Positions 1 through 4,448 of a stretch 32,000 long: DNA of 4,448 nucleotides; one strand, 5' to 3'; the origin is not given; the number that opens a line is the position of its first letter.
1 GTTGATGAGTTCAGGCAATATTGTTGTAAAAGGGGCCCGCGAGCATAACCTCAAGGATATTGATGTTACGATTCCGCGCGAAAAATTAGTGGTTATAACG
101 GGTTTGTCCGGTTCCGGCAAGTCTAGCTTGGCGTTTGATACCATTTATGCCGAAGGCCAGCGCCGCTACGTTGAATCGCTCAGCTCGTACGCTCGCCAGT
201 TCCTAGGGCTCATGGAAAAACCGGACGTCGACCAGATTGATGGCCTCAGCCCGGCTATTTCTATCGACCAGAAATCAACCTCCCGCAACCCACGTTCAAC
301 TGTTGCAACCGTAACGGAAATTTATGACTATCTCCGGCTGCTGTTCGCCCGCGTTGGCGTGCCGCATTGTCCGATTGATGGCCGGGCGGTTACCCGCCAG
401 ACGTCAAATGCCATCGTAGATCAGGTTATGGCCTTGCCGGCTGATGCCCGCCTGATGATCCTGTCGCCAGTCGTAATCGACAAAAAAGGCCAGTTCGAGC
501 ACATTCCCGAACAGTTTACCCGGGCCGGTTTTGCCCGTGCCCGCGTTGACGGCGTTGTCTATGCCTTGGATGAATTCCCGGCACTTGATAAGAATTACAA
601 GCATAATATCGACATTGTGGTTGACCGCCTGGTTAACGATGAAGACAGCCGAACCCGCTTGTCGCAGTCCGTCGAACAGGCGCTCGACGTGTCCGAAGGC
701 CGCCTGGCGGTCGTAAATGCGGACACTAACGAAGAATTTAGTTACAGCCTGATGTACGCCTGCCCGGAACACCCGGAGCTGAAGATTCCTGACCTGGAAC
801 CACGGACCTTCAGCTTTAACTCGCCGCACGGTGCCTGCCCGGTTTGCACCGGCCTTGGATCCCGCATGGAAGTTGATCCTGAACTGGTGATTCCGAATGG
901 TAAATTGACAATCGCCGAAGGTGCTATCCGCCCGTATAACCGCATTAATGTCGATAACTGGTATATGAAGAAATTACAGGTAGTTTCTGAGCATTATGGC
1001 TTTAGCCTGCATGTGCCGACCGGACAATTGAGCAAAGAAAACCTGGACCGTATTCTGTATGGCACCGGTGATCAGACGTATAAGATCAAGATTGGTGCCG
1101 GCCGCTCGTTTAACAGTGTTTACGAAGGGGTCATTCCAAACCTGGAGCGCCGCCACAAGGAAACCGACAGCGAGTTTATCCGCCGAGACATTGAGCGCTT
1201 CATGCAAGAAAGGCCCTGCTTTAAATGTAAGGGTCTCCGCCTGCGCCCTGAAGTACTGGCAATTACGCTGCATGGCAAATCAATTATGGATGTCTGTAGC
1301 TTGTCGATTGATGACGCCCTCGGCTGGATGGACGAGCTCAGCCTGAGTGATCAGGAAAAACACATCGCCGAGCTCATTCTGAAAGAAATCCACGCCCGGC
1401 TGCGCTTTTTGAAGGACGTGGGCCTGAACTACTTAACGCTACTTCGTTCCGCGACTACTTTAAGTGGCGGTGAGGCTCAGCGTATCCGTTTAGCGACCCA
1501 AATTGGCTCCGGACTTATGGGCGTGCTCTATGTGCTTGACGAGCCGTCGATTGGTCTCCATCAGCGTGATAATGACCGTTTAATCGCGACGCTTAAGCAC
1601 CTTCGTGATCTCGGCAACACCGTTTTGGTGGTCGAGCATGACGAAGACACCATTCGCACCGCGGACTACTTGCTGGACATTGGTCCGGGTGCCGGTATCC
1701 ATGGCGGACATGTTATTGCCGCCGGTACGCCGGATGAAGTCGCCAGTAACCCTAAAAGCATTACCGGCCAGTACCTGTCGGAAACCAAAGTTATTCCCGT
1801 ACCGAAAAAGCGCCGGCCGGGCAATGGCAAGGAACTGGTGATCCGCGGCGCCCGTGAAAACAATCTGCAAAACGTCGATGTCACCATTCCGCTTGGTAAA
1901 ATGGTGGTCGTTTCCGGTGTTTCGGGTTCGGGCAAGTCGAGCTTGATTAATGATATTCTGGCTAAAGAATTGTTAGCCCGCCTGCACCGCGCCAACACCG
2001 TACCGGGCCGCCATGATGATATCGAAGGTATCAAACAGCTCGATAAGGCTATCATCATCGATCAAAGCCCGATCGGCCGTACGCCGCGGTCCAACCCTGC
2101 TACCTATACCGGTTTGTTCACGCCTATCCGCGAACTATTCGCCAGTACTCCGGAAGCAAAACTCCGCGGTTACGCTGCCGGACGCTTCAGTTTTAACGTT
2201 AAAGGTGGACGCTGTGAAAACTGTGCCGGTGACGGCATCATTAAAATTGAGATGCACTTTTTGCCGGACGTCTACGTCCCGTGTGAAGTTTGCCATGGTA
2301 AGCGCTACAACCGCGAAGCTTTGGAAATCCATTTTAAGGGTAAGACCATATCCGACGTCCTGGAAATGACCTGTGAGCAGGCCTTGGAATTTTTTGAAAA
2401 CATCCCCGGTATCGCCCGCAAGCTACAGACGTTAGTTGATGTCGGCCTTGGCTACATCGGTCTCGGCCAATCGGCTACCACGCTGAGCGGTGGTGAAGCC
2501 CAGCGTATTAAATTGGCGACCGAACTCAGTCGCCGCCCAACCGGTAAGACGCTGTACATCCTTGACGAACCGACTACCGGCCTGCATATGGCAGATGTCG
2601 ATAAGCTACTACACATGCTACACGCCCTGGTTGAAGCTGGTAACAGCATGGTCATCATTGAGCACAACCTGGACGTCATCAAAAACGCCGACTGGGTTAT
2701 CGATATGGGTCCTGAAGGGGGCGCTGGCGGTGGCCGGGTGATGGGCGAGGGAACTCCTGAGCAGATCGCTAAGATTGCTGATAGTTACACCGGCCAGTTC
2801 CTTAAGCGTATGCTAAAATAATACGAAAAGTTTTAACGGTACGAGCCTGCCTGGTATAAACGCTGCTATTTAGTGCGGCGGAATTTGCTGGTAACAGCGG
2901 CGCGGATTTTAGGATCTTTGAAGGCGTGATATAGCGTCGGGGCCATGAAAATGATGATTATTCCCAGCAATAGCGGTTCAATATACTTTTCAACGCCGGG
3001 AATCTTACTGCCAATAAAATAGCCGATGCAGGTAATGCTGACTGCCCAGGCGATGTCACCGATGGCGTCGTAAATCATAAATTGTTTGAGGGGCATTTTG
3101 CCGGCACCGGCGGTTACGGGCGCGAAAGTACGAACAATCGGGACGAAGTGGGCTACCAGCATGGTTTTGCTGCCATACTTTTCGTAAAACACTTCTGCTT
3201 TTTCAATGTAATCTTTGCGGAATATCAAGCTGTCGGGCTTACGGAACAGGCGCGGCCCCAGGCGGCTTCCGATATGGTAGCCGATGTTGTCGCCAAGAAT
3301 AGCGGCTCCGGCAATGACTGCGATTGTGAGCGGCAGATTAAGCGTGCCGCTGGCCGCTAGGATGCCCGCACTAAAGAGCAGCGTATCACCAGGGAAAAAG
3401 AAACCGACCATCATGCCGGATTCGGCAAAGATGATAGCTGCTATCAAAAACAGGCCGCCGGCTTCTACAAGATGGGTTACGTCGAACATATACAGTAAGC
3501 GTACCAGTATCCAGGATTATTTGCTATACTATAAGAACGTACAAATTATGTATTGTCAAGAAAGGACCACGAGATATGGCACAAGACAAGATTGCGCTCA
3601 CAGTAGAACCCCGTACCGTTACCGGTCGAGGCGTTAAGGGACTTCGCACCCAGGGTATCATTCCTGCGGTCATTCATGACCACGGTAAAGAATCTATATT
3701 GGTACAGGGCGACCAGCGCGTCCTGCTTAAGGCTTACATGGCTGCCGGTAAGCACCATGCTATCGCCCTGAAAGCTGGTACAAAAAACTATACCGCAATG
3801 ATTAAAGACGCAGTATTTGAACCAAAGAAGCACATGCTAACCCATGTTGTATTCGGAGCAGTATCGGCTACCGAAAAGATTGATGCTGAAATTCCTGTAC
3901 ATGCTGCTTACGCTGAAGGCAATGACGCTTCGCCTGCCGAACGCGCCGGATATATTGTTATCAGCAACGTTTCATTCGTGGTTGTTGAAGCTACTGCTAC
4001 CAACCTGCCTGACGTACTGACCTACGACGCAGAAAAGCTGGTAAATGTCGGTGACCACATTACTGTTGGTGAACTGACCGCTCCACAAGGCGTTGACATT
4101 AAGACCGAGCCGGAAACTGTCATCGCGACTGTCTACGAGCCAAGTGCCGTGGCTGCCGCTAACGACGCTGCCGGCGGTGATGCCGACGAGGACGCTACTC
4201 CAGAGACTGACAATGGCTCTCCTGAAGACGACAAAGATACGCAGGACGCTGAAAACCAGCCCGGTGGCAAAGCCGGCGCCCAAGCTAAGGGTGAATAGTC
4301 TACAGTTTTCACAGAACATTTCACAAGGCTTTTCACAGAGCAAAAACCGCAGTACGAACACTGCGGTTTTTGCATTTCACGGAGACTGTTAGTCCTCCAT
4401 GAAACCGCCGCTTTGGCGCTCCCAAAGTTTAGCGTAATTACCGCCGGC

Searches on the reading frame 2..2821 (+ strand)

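Call 9: search_protein_families(library=pfam, proteins=[window:2-2821:+], max_evalue=0.001)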
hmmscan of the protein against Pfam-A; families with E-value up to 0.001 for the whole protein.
window:2-2821:+ (939 aa): 15 families
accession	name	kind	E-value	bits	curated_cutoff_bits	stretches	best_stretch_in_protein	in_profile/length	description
PF17760.6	UvrA_inter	-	1.4e-34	118.6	23.3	1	133-239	1-107/109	UvrA interaction domain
PF17755.6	UvrA_DNA-bind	-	3.2e-31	108.3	23.2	1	292-399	1-110/110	UvrA DNA-binding domain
PF00005.33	ABC_tran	-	6.1e-21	75.9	25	1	820-859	101-137/137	ABC transporter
PF02463.25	SMC_N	-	4.5e-11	43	40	0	10-560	8-211/220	RecF/RecN/SMC N terminal domain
PF13191.12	AAA_16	-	1.3e-09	39.2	32.6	0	629-674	21-63/167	AAA ATPase domain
PF20703.3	nSTAND1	-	1.3e-07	32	27.1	0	620-657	21-58/379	Novel STAND NTPase 1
PF03193.22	RsgA_GTPase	-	2.1e-07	31.4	30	0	618-671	93-146/174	RsgA GTPase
PF13555.12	AAA_29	-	5.3e-07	29.7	27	0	625-650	15-40/61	P-loop containing region of AAA domain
PF20720.3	nSTAND3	-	5.5e-05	23.3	27.2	0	25-49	15-39/155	Novel STAND NTPase 3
PF13401.12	AAA_22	-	0.00011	23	27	0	633-655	6-28/130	AAA domain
PF13481.12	AAA_25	-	0.00022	21.3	27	0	23-47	29-53/195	AAA domain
PF12399.14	BCA_ABC_TP_C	-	0.00027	20.9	25.5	0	571-585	2-16/27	Branched-chain amino acid ATP-binding cassette transporter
PF25201.1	nSTAND6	-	0.0003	21.3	27.7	0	618-661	4-47/148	Novel STAND NTPase 6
PF13304.12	AAA_21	-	0.00066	20.3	27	0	825-873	235-283/304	AAA domain, putative AbiEii toxin, Type IV TA system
PF01637.24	ATPase_2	-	0.001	19.4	33.2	0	632-687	20-75/225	ATPase domain predominantly from Archaea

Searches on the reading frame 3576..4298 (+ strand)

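Call 9: search_protein_families(library=pfam, proteins=[window:3576-4298:+], max_evalue=0.001)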
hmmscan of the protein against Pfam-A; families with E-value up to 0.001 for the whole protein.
window:3576-4298:+ (240 aa): 2 families
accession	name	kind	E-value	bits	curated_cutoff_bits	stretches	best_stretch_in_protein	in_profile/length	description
PF14693.11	Ribosomal_TL5_C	-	3.5e-13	50.2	27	1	101-189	1-83/84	Ribosomal protein TL5, C-terminal domain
PF01386.24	Ribosomal_L25p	-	1.3e-11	45.2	23.6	1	8-93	1-82/82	Ribosomal L25p family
